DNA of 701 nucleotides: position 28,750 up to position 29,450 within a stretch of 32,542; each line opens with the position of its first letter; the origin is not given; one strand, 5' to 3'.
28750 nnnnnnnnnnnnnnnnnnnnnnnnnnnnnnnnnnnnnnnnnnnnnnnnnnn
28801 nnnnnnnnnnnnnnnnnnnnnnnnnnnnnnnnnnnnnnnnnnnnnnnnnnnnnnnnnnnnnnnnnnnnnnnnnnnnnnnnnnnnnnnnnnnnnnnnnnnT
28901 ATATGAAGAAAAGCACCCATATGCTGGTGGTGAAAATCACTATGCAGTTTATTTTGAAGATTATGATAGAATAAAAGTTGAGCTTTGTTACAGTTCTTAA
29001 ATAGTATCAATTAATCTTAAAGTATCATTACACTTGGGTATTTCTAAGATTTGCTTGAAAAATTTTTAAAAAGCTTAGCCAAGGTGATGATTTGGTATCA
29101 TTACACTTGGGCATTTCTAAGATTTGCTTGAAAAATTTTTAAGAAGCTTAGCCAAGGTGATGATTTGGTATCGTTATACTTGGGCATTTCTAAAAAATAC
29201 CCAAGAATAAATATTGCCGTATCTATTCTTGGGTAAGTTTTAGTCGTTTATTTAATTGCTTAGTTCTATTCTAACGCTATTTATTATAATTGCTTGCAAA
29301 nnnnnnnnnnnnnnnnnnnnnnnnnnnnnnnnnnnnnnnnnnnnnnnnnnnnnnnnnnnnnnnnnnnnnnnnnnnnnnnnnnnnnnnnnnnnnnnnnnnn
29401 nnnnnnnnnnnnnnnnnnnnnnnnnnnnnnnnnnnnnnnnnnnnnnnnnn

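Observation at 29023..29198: Second array of the same repeat family on the other strand, with compensatory base changes that support an RNA structure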

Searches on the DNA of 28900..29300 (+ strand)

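Call 55: build_rna_model(alignment_id=A1, structure=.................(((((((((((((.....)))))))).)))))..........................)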
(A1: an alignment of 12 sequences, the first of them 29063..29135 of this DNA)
Model R1 built from alignment A1 (12 sequences, 75 columns); structure: as given.
model positions 73; base pairs 13; branch points 0; effective number of sequences 4.31; information 0.773 bits per position. Calibrated on 0.2 Mb of random sequence (short: E-values are rough).
structure used (alignment columns):
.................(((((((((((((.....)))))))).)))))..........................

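Call 56: search_with_rna_model(model_id=R1, sources=[window, L002, L004, L020, L011, L012, L013, L018, L019], max_evalue=1)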
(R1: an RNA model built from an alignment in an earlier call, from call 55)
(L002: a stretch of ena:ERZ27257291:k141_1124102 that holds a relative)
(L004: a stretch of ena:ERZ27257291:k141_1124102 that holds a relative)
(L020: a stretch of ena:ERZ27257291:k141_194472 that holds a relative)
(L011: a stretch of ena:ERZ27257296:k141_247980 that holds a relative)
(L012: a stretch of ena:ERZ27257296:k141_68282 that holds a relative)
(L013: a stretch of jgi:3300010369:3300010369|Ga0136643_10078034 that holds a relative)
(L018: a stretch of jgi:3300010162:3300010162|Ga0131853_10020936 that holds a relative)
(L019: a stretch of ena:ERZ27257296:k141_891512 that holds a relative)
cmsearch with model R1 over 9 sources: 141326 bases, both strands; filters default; matches with E-value up to 1: 19.
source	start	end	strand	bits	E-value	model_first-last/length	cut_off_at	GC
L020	970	1042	+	92.3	1e-13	1-73/73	no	0.29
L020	4978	5050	+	86.9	9.3e-13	1-73/73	no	0.33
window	29136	29208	+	86.8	9.8e-13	1-73/73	no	0.33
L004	12638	12710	-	86.8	9.8e-13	1-73/73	no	0.33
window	29063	29135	+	84.4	2.6e-12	1-73/73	no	0.32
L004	12711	12783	-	84.4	2.6e-12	1-73/73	no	0.32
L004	2559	2631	+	79.9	1.6e-11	1-73/73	no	0.37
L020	1043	1115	+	74.2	1.7e-10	1-73/73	no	0.34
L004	2487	2558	+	72.3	3.7e-10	1-73/73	no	0.38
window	20577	20649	-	72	4.3e-10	1-73/73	no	0.27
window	10619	10691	-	70.1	8.9e-10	1-73/73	no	0.23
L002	212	284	+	70.1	8.9e-10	1-73/73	no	0.23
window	23076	23144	-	57.2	1.8e-07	1-73/73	no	0.33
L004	18702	18770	+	57.2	1.8e-07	1-73/73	no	0.33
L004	2429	2486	+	44.9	2.8e-05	1-73/73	no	0.29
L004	12602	12670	+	21.9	0.34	1-73/73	no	0.3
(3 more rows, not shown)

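Call 66: search_rna_families(source=window, start=28900, end=29300, threshold=evalue, max_evalue=10)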
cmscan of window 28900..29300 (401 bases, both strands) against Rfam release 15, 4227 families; matches with E-value up to 10: 14.
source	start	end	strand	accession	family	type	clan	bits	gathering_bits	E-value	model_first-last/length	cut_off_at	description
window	28951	29062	+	RF01864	plasmodium_snoR21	Gene; snRNA; snoRNA; CD-box;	-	27.3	90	0.21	1-145/145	no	small nucleolar RNA snoR21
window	29097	29208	+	RF00015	U4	Gene; snRNA; splicing;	CL00007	20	46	0.017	1-138/138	no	U4 spliceosomal RNA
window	28996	29022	+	RF01353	CRISPR-DR44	Gene; CRISPR;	-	19.3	35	1.7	1-28/28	no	CRISPR RNA direct repeat element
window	29122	29214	+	RF01045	mir-544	Gene; miRNA;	-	19.2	66.5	0.49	1-84/84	no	mir-544 microRNA precursor family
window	29009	29075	-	RF02303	TtnuCD28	Gene; snRNA; snoRNA; CD-box;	-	18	70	4.5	1-64/64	no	Tetrahymena snoRNA TtnuCD28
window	29214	29299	-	RF00474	snosnR57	Gene; snRNA; snoRNA; CD-box;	-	17.3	50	9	1-95/95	no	Small nucleolar RNA snR57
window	29007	29113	+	RF01472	rli40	Gene; sRNA;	-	17.1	100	0.044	1-263/263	no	Listeria sRNA rli40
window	29186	29249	+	RF00645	MIR169_2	Gene; miRNA;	CL00098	16.8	50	0.13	1-118/118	no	MIR169_2 microRNA precursor family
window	29150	29227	+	RF02772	AilA_thermometer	Cis-reg; thermoregulator;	-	16.8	81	5.2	1-89/89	no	AilA 5' UTR thermometer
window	29070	29204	+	RF01602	plasmodium_snoR27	Gene; snRNA; snoRNA; HACA-box;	-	16.8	50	6.6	1-143/143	no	small nucleolar RNA snoR27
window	28902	28986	+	RF02512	PYLIS_5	Cis-reg;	-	16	60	5.1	1-100/100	no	Pyrrolysine insertion sequence transposase 1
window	29054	29143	+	RF04228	MIR6140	Gene; miRNA;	-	14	140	8.7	1-165/165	no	MIR6140 microRNA precursor family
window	29190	29243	-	RF00645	MIR169_2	Gene; miRNA;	CL00098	12.9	50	3.1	4-113/118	no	MIR169_2 microRNA precursor family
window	29011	29096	+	RF00012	U3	Gene; snRNA; snoRNA; CD-box;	CL00100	11.8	34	2.4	1-219/219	no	Small nucleolar RNA U3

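Call 70: search_with_rna_model(model_id=R1, sources=[L023, L024, L025, L026, L027], max_evalue=1)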
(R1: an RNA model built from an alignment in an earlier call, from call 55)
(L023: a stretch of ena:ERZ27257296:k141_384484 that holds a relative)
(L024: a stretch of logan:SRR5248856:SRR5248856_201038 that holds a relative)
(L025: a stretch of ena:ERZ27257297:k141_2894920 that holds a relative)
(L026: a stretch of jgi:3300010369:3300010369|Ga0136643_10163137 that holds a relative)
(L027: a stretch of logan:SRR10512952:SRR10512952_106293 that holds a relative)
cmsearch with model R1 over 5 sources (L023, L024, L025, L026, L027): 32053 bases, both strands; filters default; matches with E-value up to 1: 0.
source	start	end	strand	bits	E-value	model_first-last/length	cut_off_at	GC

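Call 79: search_dna_similar(query=window:29040-29210:+, collection=plasmids, mode=distant, max_evalue=0.01, max_rows=10)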
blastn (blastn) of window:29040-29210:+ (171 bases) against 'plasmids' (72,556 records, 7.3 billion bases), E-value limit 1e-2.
No match.

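Call 80: search_dna_similar(query=window:29040-29210:+, collection=phages, mode=distant, max_evalue=0.01, max_rows=10)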
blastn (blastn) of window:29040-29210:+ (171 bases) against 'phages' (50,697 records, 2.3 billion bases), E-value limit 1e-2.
No match.
